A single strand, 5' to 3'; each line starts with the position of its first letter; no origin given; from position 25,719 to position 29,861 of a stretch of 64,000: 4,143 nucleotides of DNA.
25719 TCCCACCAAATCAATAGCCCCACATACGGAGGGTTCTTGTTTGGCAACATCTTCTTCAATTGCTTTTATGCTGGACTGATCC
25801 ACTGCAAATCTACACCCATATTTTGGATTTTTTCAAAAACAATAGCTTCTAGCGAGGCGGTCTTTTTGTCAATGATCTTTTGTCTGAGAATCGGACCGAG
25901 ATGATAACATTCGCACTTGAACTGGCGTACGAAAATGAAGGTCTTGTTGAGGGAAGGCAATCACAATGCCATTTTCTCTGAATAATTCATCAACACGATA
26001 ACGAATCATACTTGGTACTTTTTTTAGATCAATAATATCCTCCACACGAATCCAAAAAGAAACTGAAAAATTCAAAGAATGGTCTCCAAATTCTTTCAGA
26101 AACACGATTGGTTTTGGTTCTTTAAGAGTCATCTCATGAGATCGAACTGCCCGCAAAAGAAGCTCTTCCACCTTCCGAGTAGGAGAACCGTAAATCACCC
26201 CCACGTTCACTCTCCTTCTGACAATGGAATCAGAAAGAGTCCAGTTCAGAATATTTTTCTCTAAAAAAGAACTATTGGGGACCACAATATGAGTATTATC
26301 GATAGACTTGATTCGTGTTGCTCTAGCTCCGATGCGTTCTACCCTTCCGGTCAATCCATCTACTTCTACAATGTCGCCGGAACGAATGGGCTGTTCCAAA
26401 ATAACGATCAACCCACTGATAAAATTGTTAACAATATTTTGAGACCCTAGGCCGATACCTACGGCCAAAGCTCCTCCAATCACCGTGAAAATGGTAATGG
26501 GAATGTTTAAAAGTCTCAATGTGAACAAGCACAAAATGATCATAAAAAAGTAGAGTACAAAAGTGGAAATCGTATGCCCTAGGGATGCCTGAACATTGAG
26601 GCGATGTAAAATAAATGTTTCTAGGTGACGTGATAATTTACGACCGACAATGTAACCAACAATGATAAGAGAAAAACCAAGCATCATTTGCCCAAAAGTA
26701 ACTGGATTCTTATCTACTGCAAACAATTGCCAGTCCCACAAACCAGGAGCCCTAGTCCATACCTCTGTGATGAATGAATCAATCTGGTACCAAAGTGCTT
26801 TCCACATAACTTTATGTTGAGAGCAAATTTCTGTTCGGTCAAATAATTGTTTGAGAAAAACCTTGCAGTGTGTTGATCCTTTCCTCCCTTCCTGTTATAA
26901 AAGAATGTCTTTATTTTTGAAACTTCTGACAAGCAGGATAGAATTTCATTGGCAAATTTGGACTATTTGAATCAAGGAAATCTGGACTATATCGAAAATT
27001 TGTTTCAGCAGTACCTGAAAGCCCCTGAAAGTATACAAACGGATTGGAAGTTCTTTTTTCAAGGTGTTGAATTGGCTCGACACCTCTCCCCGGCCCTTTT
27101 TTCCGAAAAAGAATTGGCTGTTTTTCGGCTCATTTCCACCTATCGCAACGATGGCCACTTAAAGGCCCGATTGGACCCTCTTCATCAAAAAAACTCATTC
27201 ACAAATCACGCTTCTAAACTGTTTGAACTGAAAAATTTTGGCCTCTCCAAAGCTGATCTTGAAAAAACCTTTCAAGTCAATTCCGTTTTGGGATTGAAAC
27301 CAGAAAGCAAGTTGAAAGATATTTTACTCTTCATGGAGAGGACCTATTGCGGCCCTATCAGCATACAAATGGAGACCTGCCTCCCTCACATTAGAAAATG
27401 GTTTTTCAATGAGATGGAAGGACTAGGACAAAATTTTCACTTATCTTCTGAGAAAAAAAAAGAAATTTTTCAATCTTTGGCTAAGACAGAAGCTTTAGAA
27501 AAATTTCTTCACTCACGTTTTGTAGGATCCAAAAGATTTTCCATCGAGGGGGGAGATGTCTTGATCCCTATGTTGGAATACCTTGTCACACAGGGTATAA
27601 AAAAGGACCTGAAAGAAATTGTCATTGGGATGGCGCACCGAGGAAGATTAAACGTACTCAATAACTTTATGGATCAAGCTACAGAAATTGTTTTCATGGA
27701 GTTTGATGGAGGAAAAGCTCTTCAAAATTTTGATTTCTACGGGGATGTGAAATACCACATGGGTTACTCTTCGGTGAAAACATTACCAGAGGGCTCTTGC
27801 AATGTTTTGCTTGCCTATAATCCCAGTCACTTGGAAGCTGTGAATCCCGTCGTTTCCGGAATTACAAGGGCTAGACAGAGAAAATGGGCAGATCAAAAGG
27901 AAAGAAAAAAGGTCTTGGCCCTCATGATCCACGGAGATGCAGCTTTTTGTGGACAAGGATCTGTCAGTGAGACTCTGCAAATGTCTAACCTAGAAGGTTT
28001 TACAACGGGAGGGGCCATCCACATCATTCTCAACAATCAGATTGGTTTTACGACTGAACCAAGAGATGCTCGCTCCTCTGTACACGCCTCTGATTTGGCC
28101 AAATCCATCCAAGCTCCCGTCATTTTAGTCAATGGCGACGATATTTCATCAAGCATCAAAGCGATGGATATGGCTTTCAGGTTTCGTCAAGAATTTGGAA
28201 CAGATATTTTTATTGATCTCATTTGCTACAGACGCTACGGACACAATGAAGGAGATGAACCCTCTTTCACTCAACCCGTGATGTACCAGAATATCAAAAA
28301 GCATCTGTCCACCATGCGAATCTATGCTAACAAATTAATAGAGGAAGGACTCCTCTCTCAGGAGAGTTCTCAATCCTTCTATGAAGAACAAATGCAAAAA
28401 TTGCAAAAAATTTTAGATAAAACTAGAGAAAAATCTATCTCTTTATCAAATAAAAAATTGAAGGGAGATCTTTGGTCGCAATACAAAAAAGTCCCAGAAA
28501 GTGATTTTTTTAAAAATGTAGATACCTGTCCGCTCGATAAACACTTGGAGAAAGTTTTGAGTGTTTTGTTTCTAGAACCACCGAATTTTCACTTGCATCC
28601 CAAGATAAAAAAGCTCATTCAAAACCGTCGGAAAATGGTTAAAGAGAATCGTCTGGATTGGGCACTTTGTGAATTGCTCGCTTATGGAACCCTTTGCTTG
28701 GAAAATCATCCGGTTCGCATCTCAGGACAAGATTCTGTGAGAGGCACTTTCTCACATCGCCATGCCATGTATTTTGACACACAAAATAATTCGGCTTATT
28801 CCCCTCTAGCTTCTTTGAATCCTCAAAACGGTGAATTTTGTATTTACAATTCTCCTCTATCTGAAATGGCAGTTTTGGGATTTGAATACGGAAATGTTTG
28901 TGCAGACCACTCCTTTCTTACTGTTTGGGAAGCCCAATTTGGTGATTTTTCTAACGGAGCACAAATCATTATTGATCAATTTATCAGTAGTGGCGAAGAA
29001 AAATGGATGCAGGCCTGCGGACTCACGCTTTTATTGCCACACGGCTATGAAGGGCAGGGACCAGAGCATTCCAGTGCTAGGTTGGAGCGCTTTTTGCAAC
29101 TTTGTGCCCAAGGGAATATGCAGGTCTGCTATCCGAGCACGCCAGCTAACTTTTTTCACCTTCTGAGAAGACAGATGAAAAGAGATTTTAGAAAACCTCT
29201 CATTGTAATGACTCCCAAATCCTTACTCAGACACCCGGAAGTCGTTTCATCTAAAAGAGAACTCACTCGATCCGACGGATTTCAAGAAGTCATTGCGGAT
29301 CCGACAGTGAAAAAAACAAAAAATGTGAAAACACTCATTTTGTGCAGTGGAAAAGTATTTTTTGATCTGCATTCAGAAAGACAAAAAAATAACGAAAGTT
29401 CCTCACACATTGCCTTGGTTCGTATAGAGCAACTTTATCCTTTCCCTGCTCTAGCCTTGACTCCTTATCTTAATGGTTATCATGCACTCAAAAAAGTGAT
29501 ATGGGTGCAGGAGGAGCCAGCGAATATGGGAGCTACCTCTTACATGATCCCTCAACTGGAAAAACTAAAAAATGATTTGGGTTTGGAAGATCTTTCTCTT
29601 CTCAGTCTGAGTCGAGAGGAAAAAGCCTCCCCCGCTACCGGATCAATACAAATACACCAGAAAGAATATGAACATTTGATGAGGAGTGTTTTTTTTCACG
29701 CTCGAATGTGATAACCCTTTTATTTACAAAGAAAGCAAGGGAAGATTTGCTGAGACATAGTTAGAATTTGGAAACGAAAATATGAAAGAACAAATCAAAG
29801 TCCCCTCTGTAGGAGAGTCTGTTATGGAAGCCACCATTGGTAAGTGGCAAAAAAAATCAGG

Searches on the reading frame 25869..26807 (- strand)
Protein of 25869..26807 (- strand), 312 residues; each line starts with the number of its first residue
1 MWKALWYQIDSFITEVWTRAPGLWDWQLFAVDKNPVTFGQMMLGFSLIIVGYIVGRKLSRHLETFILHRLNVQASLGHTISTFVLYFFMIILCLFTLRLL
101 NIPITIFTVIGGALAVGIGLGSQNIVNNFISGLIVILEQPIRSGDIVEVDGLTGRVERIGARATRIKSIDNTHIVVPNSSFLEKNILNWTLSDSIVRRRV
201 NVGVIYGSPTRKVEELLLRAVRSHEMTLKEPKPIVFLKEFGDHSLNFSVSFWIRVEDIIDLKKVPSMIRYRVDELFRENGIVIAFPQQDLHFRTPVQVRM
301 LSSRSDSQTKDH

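Call 12: search_protein_families(library=pfam, proteins=[window:25869-26807:-], max_evalue=0.001)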
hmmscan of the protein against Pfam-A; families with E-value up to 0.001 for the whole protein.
window:25869-26807:- (312 aa): 3 families
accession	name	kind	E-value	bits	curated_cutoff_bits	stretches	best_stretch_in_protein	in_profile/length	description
PF00924.24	MS_channel_2nd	-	1.1e-21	77.1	20.2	1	124-190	1-67/68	Mechanosensitive ion channel, beta-domain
PF21082.3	MS_channel_3rd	-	1.7e-15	57.7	21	1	200-283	3-88/88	Mechanosensitive ion channel MscS, C-terminal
PF21088.3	MS_channel_1st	-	0.00019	21.8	23.1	1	80-123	2-42/42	Mechanosensitive ion channel, transmembrane helices 2/3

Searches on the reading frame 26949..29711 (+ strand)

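Call 12: search_protein_families(library=pfam, proteins=[window:26949-29711:+], max_evalue=0.001)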
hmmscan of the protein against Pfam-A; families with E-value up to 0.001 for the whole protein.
window:26949-29711:+ (920 aa): 4 families
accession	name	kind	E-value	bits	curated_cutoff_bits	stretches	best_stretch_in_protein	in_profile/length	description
PF00676.26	E1_dh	-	1.2e-48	166.1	22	1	183-494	9-293/300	Dehydrogenase E1 component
PF02779.29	Transket_pyr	-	5.5e-46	156.8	27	1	569-761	3-173/174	Transketolase, pyrimidine binding domain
PF16870.10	OxoGdeHyase_C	-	1.3e-42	145.5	27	1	767-915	2-151/151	2-oxoglutarate dehydrogenase C-terminal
PF16078.10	2-oxogl_dehyd_N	-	1e-07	31.8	27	1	6-40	3-37/41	2-oxoglutarate dehydrogenase N-terminus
